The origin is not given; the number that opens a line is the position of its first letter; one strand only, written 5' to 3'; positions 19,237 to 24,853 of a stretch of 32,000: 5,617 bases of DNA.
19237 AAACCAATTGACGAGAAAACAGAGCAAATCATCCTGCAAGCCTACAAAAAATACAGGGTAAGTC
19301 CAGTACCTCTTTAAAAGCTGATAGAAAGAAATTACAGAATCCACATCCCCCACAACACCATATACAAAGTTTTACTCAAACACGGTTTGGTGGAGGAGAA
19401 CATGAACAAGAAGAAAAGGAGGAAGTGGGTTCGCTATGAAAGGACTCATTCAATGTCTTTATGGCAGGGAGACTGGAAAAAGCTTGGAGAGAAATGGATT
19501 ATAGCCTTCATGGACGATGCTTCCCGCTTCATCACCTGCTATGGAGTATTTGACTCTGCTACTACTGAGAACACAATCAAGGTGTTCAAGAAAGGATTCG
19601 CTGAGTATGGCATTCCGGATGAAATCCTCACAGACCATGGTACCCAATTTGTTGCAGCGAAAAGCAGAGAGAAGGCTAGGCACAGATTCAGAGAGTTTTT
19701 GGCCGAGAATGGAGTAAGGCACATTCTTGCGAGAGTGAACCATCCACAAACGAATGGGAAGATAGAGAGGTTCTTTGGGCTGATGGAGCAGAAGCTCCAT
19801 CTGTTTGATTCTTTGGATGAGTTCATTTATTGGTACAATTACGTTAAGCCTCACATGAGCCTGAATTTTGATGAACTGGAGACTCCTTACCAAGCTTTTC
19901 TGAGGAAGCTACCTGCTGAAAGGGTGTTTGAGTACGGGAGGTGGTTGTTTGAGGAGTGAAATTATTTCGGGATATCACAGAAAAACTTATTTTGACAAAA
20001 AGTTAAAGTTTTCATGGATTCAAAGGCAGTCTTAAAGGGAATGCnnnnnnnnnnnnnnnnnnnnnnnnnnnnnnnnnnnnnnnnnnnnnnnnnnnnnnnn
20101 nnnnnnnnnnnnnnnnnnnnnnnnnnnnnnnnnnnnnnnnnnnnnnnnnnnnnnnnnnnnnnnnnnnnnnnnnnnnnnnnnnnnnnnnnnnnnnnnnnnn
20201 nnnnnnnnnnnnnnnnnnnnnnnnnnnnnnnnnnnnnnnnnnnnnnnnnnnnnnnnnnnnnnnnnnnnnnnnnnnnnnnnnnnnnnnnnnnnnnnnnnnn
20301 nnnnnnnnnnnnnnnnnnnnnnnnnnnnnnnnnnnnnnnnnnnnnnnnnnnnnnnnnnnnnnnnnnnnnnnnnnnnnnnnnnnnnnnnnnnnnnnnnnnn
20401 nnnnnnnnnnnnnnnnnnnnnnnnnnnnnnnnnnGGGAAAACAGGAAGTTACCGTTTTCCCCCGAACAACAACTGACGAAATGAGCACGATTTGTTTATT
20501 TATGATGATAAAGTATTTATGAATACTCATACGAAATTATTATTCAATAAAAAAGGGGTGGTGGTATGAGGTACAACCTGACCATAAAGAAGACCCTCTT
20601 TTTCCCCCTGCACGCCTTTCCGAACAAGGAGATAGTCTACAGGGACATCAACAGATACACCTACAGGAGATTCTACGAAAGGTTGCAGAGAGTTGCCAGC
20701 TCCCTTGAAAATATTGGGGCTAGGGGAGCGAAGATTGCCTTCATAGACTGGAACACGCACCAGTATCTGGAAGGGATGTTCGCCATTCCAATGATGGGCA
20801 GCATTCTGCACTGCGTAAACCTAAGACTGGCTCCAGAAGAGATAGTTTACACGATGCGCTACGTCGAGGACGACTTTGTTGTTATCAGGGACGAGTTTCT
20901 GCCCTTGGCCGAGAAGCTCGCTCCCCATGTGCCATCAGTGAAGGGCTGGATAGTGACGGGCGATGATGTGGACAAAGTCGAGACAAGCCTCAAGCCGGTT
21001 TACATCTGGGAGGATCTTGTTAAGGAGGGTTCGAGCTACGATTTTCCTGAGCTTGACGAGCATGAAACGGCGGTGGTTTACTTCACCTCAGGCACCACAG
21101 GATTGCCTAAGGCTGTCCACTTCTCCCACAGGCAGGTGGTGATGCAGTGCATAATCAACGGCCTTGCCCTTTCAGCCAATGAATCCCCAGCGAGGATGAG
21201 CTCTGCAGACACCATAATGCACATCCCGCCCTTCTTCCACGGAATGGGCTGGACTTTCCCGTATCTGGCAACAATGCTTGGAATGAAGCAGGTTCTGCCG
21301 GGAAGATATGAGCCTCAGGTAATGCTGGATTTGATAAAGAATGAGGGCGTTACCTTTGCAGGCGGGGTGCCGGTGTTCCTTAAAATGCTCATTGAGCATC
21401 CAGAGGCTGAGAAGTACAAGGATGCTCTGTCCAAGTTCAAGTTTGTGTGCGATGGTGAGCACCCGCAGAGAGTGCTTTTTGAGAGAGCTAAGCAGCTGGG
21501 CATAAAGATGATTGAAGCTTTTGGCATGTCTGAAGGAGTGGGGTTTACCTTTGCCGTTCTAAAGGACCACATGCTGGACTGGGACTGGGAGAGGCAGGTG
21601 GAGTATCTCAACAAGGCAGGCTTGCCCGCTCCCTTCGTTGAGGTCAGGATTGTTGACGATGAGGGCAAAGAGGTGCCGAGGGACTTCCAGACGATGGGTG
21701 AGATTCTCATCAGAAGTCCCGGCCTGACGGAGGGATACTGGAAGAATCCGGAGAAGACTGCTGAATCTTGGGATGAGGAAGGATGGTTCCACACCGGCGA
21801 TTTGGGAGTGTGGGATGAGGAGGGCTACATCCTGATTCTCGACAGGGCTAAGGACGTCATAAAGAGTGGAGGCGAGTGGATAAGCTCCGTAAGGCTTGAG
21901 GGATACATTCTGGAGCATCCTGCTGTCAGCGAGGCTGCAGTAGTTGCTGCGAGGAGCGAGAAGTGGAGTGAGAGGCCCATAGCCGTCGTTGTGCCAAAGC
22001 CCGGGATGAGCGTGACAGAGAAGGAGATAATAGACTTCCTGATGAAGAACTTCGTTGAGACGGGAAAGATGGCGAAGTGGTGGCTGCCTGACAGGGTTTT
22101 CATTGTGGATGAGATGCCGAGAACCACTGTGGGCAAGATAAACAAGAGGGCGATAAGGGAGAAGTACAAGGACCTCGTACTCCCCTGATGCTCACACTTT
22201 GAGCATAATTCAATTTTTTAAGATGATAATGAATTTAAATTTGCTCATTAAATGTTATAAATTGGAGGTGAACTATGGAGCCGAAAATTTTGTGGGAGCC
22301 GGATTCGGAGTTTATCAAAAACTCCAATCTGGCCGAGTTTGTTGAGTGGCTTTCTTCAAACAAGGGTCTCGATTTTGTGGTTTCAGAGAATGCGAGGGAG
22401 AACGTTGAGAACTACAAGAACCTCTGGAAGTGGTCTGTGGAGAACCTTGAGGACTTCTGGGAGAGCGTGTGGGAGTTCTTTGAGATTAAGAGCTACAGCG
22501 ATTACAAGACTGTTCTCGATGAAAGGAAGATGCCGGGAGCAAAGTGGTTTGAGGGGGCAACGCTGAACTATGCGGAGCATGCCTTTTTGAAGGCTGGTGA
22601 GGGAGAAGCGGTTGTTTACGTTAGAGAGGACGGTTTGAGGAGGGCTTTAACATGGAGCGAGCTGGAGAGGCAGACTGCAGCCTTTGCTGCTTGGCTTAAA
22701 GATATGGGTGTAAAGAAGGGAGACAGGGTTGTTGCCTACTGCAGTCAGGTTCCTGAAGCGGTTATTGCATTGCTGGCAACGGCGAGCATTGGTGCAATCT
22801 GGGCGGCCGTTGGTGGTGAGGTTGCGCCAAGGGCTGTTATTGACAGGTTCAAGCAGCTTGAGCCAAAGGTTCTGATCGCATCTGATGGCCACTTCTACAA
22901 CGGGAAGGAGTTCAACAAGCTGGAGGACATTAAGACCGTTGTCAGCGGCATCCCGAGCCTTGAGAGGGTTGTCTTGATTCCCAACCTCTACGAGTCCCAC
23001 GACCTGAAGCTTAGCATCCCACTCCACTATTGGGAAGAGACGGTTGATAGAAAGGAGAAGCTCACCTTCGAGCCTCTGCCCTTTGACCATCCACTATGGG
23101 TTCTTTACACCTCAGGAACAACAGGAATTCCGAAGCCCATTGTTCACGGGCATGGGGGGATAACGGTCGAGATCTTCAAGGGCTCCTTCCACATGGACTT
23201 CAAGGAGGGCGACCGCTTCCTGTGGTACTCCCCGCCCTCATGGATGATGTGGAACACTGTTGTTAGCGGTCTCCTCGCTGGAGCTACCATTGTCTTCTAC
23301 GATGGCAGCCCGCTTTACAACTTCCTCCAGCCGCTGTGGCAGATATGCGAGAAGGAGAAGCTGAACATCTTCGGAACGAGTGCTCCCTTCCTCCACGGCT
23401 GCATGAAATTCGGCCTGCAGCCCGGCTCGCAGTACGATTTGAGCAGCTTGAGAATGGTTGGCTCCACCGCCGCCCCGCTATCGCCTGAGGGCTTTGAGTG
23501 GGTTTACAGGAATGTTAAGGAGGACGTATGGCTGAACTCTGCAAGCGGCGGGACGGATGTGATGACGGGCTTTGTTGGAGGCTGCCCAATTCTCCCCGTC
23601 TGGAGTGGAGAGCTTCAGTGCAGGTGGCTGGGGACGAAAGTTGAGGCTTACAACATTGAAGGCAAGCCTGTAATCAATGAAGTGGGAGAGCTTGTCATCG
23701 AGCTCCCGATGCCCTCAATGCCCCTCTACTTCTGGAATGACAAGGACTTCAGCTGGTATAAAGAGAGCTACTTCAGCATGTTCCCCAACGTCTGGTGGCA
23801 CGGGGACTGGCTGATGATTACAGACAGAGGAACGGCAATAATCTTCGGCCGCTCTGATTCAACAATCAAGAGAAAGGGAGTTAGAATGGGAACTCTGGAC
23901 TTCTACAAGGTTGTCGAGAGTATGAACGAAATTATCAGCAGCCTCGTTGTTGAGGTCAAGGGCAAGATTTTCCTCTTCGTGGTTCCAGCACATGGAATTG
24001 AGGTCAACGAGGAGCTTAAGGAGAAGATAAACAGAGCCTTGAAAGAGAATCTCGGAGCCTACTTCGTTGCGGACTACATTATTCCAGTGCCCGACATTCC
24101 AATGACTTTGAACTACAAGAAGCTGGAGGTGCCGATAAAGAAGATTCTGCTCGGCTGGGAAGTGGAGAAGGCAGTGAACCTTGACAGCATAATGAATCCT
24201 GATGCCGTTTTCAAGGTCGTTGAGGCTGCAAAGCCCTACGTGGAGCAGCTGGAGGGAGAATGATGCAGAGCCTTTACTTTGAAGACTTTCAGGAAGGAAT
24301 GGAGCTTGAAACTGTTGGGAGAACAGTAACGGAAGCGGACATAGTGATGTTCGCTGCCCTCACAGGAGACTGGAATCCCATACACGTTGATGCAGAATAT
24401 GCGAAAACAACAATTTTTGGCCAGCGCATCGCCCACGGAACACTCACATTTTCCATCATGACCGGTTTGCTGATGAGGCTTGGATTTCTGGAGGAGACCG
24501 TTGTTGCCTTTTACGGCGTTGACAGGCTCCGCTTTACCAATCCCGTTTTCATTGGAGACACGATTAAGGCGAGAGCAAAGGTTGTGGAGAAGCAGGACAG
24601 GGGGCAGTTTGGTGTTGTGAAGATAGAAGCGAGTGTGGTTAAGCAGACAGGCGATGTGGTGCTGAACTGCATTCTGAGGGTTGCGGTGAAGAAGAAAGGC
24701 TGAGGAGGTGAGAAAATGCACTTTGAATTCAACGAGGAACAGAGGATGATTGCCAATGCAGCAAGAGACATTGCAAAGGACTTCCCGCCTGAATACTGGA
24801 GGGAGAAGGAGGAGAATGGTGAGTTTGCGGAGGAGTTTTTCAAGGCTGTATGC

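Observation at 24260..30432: Beta-oxidation-like cluster whose thiolase position is filled by two Cys-less thiolase-like paralogs plus DUF35, next to a MaoC hydratase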

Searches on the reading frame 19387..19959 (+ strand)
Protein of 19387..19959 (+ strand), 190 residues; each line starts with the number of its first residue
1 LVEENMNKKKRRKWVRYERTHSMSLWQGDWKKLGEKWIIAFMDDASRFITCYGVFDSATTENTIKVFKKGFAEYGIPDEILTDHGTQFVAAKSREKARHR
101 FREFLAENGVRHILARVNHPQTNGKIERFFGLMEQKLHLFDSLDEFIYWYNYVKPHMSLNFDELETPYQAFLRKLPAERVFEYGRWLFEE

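Call 21: search_protein_families(library=pfam, proteins=[window:19387-19959:+], max_evalue=0.001)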
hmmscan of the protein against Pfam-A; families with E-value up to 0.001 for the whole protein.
window:19387-19959:+ (190 aa): 3 families
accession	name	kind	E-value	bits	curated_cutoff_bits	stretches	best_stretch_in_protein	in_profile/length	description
PF00665.32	rve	-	8.3e-19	68.2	32.6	1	20-120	2-102/102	Integrase core domain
PF13683.12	rve_3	-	2.4e-08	34.1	26.5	1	108-160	1-63/67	Integrase core domain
PF24764.1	rva_4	-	7.3e-05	23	26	1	21-90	6-78/194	Integrase core domain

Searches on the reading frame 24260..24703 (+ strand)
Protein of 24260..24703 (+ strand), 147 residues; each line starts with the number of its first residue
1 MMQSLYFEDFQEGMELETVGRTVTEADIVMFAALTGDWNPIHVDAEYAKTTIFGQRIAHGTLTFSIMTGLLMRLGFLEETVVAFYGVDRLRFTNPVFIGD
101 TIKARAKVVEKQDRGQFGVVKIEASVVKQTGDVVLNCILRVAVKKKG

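Call 3: search_protein_families(library=pfam, proteins=[window:24260-24703:+], max_evalue=0.01)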
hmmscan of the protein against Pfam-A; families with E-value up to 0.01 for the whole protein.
window:24260-24703:+ (147 aa): 3 families
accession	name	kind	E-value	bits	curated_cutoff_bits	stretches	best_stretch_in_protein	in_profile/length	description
PF01575.25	MaoC_dehydratas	-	1.3e-38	131.8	27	1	12-125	6-118/123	MaoC like domain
PF13452.11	FAS1_DH_region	-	2.7e-09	37.7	22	1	13-135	4-130/132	FAS1-like, dehydratase domain region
PF19315.5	MC_hydratase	-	1.8e-05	24.5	26.5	1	5-135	22-156/353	Mesaconyl-CoA hydratase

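Call 4: search_protein_families(library=ncbifam, proteins=[window:24260-24703:+], max_evalue=0.01)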
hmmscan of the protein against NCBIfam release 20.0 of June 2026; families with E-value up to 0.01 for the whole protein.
window:24260-24703:+ (147 aa): 11 families
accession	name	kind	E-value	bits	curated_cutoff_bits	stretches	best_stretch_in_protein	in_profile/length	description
TIGR02278.1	PaaN-DH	equivalog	6.4e-25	87.5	562.8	1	5-135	523-654/664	phenylacetic acid degradation bifunctional protein PaaZ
NF038241.1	RipB_Ich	equivalog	5.1e-23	81.9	340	1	3-143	20-162/175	(R)-specific enoyl-CoA hydratase RipB/Ich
NF006045.0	PRK08190.1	subfamily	1e-19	70.7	282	1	2-142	6-140/467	bifunctional enoyl-CoA hydratase/phosphate acetyltransferase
NF040620.1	fused_HadA_HadB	exception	5.1e-13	49.2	350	1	4-125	193-314/329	fused (3R)-hydroxyacyl-ACP dehydratase subunits HadA/HadB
NF010246.0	PRK13693.1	equivalog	1.2e-10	41.5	203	1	7-102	6-97/142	(3R)-hydroxyacyl-ACP dehydratase subunit HadB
NF040624.1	HadA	equivalog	8.9e-06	26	180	1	28-144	18-138/144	(3R)-hydroxyacyl-ACP dehydratase subunit HadA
NF041625.1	methfumCoahyd_Halo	equivalog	2.3e-05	23.8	560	1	5-135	24-158/358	2-methylfumaryl-CoA hydratase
NF000582.1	PRK00006.1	equivalog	0.00019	21.4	113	1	78-129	77-126/137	3-hydroxyacyl-ACP dehydratase FabZ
NF003359.0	PRK04424.1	equivalog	0.00037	20.2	183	1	55-127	103-170/190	transcription factor FapR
TIGR01750.1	fabZ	equivalog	0.0016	18.3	155.15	1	78-128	81-129/141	3-hydroxyacyl-ACP dehydratase FabZ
NF009667.0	PRK13188.1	equivalog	0.0038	16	465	1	76-145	396-461/464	bifunctional UDP-3-O-[3-hydroxymyristoyl] N-acetylglucosamine deacetylase/3-hydroxyacyl-ACP dehydratase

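Call 75: search_solved_structures(query=window:24260-24703:+, max_evalue=1e-8, show_alignments=2)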
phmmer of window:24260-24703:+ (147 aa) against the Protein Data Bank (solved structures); distinct sequences matched with E-value up to 1e-8: 14.
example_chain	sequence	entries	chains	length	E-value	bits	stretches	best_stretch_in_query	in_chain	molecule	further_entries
1q6w_A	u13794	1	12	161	4e-33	117.6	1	4-145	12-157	monoamine oxidase regulatory protein, putative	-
4ffu_A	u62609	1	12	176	1.4e-31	112.7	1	3-138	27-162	oxidase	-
6jql_A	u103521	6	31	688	4.2e-19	72.2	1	6-116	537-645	Bifunctional protein PaaZ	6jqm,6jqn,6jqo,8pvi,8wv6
5cpg_A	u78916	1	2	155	5.9e-18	68.6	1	3-133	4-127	(R)-specific enoyl-CoA hydratase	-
8hgn_A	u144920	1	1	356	7.1e-16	61.8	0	7-123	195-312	Beta-methylmalyl-CoA dehydratase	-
4e3e_A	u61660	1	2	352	1.4e-15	60.8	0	6-146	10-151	MaoC domain protein dehydratase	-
2b3m_A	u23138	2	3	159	1.2e-14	57.8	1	9-115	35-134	hypothetical protein AF1124 | putative dehydratase AF1124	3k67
2c2i_A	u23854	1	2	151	1.1e-13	54.7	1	22-140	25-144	RV0130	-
3ir3_A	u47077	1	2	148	1.6e-12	50.9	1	19-133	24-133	3-hydroxyacyl-thioester dehydratase 2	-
1iq6_A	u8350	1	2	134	2.1e-12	50.6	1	22-112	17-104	(R)-SPECIFIC ENOYL-COA HYDRATASE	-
8vwr_A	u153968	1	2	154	3.6e-10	43.3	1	22-138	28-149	Acyl dehydratase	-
1s9c_A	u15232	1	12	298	1e-09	41.9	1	30-135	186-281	Peroxisomal multifunctional enzyme type 2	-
2cdh_S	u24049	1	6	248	2.6e-09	40.6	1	30-135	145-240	DEHYDRATASE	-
3kh8_A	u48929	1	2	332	6.8e-09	39.2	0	33-128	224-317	MaoC-like dehydratase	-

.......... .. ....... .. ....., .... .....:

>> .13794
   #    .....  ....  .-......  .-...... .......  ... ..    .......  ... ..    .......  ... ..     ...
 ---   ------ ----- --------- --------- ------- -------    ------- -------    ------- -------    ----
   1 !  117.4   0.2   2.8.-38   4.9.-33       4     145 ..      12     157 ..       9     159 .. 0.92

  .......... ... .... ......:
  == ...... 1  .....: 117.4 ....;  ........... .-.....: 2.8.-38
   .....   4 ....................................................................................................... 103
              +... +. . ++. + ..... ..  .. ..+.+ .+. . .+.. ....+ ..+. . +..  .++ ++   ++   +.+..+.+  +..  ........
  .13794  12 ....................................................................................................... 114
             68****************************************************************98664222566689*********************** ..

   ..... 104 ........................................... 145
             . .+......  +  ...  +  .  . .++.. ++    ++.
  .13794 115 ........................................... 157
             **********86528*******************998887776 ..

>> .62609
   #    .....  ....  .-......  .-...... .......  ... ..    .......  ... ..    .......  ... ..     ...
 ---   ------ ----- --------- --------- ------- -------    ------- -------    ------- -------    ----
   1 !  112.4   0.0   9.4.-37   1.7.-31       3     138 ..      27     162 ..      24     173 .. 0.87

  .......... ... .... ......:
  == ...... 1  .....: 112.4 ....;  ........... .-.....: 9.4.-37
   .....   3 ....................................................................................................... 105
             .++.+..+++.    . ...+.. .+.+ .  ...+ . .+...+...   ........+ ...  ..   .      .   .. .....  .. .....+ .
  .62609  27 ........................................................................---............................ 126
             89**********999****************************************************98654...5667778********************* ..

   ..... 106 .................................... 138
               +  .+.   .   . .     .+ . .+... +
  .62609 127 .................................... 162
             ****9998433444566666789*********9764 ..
